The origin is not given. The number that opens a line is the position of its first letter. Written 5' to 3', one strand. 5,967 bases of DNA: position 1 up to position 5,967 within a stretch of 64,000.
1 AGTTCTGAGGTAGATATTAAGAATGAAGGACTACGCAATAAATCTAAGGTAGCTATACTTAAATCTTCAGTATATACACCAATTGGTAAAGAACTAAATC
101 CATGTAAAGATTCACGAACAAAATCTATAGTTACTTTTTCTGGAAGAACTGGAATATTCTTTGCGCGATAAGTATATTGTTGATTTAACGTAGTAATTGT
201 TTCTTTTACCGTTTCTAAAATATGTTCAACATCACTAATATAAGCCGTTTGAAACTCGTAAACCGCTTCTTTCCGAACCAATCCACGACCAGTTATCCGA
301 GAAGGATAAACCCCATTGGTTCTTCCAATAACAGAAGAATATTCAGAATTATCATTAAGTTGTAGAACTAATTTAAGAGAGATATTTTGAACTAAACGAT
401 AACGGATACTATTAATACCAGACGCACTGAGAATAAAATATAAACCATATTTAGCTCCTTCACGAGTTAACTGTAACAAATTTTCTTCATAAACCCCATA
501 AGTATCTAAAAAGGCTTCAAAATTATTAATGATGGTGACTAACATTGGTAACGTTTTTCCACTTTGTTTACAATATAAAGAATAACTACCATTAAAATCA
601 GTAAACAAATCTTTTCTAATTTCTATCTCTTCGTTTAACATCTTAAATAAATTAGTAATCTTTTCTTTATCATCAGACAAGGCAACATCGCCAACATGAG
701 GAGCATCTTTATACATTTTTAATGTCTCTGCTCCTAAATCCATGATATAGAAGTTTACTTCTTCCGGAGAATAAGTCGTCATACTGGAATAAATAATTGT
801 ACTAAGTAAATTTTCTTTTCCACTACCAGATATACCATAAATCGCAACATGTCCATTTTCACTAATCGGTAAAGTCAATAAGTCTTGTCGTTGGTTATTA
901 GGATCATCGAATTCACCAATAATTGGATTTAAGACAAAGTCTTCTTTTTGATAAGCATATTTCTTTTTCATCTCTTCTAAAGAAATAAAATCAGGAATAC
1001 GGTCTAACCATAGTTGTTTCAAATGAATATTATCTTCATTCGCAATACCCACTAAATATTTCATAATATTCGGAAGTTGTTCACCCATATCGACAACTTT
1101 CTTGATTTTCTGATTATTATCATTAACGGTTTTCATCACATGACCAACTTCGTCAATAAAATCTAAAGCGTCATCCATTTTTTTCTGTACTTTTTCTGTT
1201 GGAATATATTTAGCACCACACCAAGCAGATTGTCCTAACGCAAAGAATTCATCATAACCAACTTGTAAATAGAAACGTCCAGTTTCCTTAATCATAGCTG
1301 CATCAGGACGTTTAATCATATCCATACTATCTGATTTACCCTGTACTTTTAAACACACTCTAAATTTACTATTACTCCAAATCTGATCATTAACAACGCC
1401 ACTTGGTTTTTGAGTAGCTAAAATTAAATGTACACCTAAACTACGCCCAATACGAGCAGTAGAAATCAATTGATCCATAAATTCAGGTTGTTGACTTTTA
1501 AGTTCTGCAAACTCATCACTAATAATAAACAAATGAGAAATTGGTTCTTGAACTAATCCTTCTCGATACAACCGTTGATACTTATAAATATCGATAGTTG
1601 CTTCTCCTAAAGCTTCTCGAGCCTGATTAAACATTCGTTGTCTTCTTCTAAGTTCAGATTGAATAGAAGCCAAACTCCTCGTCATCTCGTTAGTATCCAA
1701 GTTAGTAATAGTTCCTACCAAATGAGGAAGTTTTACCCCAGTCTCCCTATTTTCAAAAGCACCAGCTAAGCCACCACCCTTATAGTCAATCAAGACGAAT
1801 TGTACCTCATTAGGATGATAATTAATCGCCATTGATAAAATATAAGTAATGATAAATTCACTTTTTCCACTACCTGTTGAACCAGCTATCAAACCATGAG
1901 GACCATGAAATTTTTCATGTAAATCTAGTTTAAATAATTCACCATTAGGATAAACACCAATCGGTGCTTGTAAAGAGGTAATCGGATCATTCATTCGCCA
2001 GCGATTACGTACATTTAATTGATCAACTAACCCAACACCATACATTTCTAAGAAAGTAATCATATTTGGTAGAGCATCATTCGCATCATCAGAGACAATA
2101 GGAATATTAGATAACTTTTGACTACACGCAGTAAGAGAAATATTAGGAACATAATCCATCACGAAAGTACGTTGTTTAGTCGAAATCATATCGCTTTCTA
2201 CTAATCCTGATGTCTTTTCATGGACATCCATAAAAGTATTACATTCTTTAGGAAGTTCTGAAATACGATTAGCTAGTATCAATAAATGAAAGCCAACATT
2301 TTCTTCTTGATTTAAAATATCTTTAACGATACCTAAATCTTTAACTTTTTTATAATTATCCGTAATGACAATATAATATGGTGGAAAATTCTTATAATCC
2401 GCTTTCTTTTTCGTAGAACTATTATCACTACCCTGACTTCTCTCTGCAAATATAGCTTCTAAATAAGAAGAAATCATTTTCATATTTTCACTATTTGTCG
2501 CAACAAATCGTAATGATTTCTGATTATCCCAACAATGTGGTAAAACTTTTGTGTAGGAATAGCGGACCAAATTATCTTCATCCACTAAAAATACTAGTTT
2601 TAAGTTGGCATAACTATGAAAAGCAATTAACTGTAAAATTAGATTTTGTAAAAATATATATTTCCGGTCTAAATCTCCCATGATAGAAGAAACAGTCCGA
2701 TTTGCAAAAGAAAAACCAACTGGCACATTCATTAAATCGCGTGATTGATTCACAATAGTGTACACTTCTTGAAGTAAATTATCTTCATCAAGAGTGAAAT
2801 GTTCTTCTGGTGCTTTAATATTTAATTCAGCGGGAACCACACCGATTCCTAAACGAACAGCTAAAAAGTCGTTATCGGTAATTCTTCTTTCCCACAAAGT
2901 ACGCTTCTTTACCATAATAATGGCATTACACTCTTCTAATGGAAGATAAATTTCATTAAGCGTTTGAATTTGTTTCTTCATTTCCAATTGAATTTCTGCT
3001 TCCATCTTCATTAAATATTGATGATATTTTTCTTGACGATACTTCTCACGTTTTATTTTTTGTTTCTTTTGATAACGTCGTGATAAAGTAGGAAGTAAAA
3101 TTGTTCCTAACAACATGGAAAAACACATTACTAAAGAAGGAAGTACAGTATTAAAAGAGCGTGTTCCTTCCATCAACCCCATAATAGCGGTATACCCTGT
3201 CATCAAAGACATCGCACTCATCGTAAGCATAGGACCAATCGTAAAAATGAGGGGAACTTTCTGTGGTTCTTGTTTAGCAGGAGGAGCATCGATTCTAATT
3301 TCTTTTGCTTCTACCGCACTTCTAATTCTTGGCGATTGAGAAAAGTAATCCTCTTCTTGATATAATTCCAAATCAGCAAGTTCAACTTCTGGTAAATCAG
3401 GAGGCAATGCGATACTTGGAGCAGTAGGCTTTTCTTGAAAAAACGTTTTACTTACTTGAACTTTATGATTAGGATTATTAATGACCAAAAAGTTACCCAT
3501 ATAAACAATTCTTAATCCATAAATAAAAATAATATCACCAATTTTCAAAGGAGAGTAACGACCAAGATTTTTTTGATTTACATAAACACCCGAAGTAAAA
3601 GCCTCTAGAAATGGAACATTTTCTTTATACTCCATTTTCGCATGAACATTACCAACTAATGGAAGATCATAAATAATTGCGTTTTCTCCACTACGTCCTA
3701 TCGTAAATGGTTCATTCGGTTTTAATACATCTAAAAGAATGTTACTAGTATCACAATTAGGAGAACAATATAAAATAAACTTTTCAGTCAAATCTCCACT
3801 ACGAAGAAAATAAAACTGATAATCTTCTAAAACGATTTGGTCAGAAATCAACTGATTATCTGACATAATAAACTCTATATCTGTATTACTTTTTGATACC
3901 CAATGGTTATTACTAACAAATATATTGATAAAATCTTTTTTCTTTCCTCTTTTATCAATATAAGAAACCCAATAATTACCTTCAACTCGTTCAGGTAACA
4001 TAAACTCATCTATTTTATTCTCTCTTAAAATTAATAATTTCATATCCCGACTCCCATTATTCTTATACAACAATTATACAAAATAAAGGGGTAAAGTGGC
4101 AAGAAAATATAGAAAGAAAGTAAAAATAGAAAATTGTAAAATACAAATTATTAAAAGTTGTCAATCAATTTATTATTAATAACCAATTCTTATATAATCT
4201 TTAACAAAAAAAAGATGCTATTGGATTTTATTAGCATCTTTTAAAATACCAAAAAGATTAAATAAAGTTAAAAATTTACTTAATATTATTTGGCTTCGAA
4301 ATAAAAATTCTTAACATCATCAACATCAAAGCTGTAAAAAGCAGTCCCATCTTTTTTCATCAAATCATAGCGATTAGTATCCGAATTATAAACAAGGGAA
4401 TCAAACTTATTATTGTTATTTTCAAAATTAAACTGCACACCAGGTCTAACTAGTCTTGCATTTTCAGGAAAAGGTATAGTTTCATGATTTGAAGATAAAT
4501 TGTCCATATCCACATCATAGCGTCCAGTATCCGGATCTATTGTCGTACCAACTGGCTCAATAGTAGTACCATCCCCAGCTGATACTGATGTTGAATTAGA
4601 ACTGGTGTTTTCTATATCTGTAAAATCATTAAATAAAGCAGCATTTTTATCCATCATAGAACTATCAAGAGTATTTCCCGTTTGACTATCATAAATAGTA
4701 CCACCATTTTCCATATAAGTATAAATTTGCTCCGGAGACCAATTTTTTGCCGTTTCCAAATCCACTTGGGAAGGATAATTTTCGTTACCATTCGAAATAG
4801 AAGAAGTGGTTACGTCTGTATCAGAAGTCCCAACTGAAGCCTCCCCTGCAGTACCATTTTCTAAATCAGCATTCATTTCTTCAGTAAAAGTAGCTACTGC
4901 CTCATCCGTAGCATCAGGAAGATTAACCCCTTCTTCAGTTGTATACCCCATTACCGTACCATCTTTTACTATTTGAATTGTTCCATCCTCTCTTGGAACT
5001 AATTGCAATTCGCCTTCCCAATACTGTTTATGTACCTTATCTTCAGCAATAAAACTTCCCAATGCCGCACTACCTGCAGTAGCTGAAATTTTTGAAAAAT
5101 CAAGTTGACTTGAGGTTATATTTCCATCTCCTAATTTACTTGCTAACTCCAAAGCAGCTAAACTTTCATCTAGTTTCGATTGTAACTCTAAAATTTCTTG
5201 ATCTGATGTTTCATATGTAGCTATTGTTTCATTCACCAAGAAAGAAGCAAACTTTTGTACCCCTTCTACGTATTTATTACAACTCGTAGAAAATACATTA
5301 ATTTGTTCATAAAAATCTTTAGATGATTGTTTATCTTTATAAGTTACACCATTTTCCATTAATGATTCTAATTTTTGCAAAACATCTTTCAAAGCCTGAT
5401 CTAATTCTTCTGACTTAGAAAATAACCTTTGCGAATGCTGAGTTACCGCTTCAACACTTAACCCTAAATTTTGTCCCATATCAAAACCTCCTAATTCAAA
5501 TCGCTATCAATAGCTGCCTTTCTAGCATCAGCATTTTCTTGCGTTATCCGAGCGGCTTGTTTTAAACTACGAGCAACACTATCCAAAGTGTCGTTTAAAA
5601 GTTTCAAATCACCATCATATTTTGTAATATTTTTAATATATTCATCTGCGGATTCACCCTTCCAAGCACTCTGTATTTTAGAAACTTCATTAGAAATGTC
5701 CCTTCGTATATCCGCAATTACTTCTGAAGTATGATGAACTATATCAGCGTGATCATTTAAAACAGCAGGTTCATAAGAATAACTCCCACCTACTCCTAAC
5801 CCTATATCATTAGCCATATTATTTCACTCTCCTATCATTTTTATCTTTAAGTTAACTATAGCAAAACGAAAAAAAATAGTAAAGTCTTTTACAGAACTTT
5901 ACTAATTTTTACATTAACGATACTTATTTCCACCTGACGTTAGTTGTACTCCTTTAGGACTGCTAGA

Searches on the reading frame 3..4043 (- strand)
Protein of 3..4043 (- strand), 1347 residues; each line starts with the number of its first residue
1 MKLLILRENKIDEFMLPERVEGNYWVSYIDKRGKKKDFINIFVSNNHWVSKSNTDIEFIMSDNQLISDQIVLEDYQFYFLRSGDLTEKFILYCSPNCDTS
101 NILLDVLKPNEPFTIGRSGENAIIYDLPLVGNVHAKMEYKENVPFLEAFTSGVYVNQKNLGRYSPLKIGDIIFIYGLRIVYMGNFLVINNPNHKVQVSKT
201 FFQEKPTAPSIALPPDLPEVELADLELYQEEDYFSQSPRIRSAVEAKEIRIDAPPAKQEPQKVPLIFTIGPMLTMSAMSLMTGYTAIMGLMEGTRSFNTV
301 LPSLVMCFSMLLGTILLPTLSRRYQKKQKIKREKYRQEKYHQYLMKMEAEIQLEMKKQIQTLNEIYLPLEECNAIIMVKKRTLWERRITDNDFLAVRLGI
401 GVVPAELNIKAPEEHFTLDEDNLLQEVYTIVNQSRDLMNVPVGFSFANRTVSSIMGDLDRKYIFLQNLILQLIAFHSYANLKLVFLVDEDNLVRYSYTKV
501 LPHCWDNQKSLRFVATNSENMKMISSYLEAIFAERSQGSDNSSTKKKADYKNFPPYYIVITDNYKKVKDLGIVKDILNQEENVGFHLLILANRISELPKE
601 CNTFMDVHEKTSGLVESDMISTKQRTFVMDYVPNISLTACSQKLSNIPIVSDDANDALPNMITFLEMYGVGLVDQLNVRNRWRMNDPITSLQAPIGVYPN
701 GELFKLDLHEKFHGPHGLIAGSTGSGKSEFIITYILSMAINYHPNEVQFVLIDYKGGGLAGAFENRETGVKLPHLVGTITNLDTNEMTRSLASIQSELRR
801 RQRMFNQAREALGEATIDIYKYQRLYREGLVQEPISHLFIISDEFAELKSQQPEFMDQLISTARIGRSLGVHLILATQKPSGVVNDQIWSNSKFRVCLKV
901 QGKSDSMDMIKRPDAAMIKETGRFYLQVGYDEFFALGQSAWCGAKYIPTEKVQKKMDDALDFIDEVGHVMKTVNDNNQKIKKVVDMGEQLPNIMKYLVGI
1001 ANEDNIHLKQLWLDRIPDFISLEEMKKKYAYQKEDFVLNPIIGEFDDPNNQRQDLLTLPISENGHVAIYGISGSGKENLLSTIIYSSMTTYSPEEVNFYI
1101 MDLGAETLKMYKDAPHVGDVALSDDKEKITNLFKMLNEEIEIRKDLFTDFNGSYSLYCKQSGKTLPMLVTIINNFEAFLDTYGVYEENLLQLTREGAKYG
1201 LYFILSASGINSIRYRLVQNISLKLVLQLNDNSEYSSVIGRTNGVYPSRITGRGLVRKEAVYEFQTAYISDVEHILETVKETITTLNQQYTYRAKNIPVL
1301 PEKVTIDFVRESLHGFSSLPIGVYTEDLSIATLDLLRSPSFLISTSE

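Call 7: search_protein_families(library=pfam, proteins=[window:3-4043:-], max_evalue=0.01)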
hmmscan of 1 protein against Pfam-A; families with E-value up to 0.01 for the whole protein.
window:3-4043:- (1347 aa): 5 families
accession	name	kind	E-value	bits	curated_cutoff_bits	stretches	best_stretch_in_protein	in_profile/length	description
PF01580.24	FtsK_SpoIIIE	-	7e-49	166.7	24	2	699-881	24-220/221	FtsK/SpoIIIE family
PF00498.31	FHA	-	9.9e-07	29.5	20.7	1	114-172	2-64/67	FHA domain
PF01935.23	DUF87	-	2.7e-05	24.8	23.2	0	705-756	15-62/220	Helicase HerA, central domain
PF13555.12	AAA_29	-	0.00024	21.2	27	0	714-736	23-46/61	P-loop containing region of AAA domain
PF02456.21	Adeno_IVa2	-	0.00035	20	21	0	662-750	39-123/370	Adenovirus IVa2 protein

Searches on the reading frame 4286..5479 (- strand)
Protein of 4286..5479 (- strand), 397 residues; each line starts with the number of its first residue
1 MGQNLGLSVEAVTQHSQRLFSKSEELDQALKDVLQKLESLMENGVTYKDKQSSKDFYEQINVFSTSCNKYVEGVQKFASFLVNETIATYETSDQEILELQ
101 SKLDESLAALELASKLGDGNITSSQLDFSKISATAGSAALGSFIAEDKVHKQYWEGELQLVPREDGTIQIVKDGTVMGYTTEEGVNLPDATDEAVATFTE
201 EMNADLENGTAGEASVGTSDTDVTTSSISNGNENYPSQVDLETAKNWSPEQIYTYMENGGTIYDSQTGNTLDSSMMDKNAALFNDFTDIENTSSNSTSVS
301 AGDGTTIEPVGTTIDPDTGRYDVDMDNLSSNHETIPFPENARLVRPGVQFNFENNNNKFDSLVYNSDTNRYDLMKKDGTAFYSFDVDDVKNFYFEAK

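Call 3: search_protein_families(library=pfam, proteins=[window:4286-5479:-], max_evalue=1)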
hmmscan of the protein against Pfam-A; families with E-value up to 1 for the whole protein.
window:4286-5479:- (397 aa): 5 families
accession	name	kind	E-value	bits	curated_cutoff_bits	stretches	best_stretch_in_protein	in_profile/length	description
PF05911.16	FPP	-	0.02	13.6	40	1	10-95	538-624/871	Filament-like plant protein, long coiled-coil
PF06013.18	WXG100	-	0.042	14.5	27.3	1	8-83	5-76/86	Proteins of 100 residues with WXG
PF08919.15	F_actin_bind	-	0.056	14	23.6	1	29-97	14-79/112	F-actin binding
PF01366.23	PRTP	-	0.064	11.8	24.6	1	12-69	55-112/656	Herpesvirus processing and transport protein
PF08771.16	FRB_dom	-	0.19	12.4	24.7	1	15-72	19-76/99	FKBP12-rapamycin binding domain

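Call 4: search_protein_families(library=ncbifam, proteins=[window:4286-5479:-], max_evalue=1)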
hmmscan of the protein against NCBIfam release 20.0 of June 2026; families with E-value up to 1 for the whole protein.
window:4286-5479:- (397 aa): 2 families
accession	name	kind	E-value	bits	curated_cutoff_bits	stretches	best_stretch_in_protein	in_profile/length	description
NF035934.1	ESAT6_2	subfamily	3.5e-05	23.9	100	1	4-97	2-90/96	pore-forming ESAT-6 family protein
NF041078.1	cGAS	equivalog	0.0077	15.4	150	1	18-104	257-335/339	CBASS cGAMP synthase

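Call 66: search_protein_families(library=phrogs, proteins=[window:4286-5479:-], max_evalue=0.01)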
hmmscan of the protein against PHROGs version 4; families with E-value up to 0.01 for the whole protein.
window:4286-5479:- (397 aa): 1 family
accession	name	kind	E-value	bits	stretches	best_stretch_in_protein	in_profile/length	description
phrog_4402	-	DNA, RNA and nucleotide metabolism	0.0082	16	0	9-86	69-141/592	replication initiation protein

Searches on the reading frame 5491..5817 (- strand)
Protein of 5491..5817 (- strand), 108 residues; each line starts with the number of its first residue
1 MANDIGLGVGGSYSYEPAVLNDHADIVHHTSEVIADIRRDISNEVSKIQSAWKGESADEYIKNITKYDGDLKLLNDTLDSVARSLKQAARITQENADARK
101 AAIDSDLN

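Call 3: search_protein_families(library=pfam, proteins=[window:5491-5817:-], max_evalue=1)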
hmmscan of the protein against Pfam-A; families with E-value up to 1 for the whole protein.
window:5491-5817:- (108 aa): 7 families
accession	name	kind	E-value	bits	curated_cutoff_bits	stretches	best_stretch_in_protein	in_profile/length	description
PF06013.18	WXG100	-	2.3e-11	44.2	27.3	1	13-90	2-79/86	Proteins of 100 residues with WXG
PF25547.1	WXG100_2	-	0.00017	22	27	1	23-92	34-105/150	WXG100 like domain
PF00823.25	PPE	-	0.00061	20.3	26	1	34-102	37-99/165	PPE family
PF22900.2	UCH_UBL1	-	0.047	14.2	24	1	22-48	20-46/87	Ubiquitin carboxyl-terminal hydrolases, Ubiquitin-like 1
PF18879.6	EspA_EspE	-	0.081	13.8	27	1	24-90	9-73/84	EspA/EspE family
PF02980.22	FokI_dom_2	-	0.15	12.7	25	1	42-86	63-106/136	FokI, recognition domain, subdomain 2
PF25798.1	NED_Nanos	-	0.15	12.6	27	1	79-100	6-27/48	Nanos effector domain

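Call 4: search_protein_families(library=ncbifam, proteins=[window:5491-5817:-], max_evalue=1)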
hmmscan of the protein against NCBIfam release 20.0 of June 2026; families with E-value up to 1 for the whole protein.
window:5491-5817:- (108 aa): 3 families
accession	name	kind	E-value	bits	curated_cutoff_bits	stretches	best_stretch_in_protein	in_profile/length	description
TIGR03930.1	WXG100_ESAT6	subfamily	8.9e-13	48.3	44.85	1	13-94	2-83/90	WXG100 family type VII secretion target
NF035934.1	ESAT6_2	subfamily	0.0072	16.5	100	1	21-90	11-80/96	pore-forming ESAT-6 family protein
NF053794.1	beta_CO2some_M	equivalog_domain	0.028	13.6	550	1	31-103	198-264/320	beta-carboxysome scaffolding protein CcmM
